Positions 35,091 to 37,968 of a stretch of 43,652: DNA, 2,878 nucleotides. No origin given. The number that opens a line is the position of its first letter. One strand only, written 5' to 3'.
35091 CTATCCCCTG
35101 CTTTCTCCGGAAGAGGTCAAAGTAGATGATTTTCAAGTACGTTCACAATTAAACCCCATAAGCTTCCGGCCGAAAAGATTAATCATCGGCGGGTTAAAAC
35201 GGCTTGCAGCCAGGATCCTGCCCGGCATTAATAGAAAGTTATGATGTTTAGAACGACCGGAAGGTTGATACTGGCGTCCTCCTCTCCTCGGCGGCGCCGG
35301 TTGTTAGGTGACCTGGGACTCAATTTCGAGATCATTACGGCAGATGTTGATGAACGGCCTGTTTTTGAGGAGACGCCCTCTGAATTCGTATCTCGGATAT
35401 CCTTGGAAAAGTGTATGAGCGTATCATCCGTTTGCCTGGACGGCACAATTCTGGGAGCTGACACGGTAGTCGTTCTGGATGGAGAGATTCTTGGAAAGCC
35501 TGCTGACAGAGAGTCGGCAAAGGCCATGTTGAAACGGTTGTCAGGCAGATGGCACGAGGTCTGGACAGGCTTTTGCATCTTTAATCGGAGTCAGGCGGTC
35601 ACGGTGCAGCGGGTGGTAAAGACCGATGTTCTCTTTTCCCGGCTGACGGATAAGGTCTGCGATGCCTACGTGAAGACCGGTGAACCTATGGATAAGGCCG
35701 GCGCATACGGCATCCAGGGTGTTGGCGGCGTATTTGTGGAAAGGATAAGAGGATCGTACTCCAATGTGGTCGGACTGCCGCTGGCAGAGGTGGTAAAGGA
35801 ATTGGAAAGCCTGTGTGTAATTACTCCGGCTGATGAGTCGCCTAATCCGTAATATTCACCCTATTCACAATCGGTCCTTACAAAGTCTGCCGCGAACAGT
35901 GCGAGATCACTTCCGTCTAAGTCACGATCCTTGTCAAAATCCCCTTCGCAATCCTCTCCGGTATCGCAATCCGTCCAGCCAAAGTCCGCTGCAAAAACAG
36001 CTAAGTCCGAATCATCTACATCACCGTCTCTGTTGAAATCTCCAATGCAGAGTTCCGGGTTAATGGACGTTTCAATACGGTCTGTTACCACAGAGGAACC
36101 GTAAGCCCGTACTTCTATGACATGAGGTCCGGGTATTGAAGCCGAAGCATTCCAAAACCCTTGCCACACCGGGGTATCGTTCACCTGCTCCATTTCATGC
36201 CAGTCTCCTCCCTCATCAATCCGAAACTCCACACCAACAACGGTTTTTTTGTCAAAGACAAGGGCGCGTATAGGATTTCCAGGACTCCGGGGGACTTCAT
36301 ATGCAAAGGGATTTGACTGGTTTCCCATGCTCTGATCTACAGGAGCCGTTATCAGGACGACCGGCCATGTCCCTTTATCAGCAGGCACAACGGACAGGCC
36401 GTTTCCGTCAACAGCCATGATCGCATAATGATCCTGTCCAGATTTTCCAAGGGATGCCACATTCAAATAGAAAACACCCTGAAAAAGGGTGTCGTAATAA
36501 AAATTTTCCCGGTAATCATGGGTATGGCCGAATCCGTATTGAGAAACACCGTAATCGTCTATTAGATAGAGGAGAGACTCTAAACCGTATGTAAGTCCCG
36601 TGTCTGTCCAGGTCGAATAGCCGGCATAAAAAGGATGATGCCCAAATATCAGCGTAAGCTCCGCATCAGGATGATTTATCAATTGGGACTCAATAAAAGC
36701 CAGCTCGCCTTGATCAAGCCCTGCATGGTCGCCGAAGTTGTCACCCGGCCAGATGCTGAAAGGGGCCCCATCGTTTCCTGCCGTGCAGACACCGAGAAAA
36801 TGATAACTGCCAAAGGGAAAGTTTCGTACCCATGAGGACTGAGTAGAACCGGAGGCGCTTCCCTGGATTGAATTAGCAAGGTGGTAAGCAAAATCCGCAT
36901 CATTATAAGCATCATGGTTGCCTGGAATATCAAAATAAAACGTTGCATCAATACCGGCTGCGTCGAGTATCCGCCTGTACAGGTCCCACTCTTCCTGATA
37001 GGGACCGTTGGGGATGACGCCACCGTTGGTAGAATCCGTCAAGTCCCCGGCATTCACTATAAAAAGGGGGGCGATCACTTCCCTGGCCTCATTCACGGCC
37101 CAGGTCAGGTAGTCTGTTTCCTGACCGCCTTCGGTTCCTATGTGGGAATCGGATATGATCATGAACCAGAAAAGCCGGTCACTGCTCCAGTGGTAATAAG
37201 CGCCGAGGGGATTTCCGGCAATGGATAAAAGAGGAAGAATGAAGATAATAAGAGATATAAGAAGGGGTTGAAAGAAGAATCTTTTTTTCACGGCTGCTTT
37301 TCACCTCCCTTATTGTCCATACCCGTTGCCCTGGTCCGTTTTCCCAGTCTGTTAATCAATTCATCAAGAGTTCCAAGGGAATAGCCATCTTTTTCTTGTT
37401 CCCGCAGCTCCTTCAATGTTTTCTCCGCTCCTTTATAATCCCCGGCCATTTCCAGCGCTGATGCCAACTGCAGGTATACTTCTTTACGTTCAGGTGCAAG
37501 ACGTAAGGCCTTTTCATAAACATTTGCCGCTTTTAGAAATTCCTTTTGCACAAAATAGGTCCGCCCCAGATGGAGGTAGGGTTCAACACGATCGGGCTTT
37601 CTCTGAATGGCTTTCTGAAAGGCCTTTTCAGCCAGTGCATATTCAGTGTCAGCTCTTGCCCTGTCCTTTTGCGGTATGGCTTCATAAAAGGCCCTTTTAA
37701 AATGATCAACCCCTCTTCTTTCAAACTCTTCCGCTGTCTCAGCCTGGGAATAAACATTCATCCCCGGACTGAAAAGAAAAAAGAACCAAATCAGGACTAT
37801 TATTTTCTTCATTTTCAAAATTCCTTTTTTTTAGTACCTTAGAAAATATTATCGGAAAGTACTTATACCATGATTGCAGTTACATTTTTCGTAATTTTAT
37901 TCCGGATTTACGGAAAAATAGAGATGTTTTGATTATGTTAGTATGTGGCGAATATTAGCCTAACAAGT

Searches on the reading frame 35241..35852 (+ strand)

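Call 8: search_protein_families(library=pfam, proteins=[window:35241-35852:+])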
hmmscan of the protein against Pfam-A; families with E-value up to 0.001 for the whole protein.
window:35241-35852:+ (203 aa): 1 family
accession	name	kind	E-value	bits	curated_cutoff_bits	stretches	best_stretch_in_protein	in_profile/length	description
PF02545.19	Maf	-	1.2e-63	214.6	27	1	8-190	1-186/187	Maf-like protein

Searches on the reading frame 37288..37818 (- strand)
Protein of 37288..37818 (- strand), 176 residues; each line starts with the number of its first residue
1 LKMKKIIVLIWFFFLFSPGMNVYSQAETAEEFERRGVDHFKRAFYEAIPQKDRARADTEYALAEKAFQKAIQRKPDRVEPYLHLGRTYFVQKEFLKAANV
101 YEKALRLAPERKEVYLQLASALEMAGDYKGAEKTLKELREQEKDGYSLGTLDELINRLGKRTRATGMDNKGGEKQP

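Call 8: search_protein_families(library=pfam, proteins=[window:37288-37818:-])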
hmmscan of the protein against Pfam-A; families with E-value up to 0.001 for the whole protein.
window:37288-37818:- (176 aa): 15 families
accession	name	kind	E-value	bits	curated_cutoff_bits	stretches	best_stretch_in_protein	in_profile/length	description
PF14559.12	TPR_19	-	4.3e-14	53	25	1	92-144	5-57/68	Tetratricopeptide repeat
PF07719.23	TPR_2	-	1e-10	41.3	27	1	79-110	2-33/34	Tetratricopeptide repeat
PF13432.12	TPR_16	-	1.4e-10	41.8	32.7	2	84-139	3-58/65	Tetratricopeptide repeat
PF00515.34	TPR_1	-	1e-09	38.3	27.8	1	81-110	4-33/34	Tetratricopeptide repeat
PF13428.12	TPR_14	-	1.2e-09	38.4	23.5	2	79-120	2-43/44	Tetratricopeptide repeat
PF23914.1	TPR_CcmH_CycH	-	2.1e-09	37.9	42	1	64-144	36-119/158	Cytochrome c-type biogenesis protein H TPR domain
PF13431.12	TPR_17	-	2.8e-08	33.9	24.4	0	101-132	2-33/34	Tetratricopeptide repeat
PF13414.12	TPR_11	-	4.6e-08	33.1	26.8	1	85-125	1-41/42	TPR repeat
PF13181.12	TPR_8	-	5.5e-08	32.8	25.7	0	79-110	2-33/34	Tetratricopeptide repeat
PF13424.12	TPR_12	-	1.1e-07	32.4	30.1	1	81-138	6-71/77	Tetratricopeptide repeat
PF13174.12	TPR_6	-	0.00027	21.8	26.3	0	113-141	1-29/33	Tetratricopeptide repeat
PF12895.13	ANAPC3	-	0.00027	21.6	27.2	1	58-137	7-81/82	Anaphase-promoting complex, cyclosome, subunit 3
PF13371.12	TPR_9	-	0.0003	21.2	35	0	85-145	2-62/73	Tetratricopeptide repeat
PF23241.1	HAT_PRP39_C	-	0.0005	20.6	33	0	90-142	70-123/139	PRP39 C-terminal HAT repeat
PF24575.1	TPR_Slam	-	0.00053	20.8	35.2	0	54-97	57-100/104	Surface lipoprotein assembly modifier, N-terminal TPR repeats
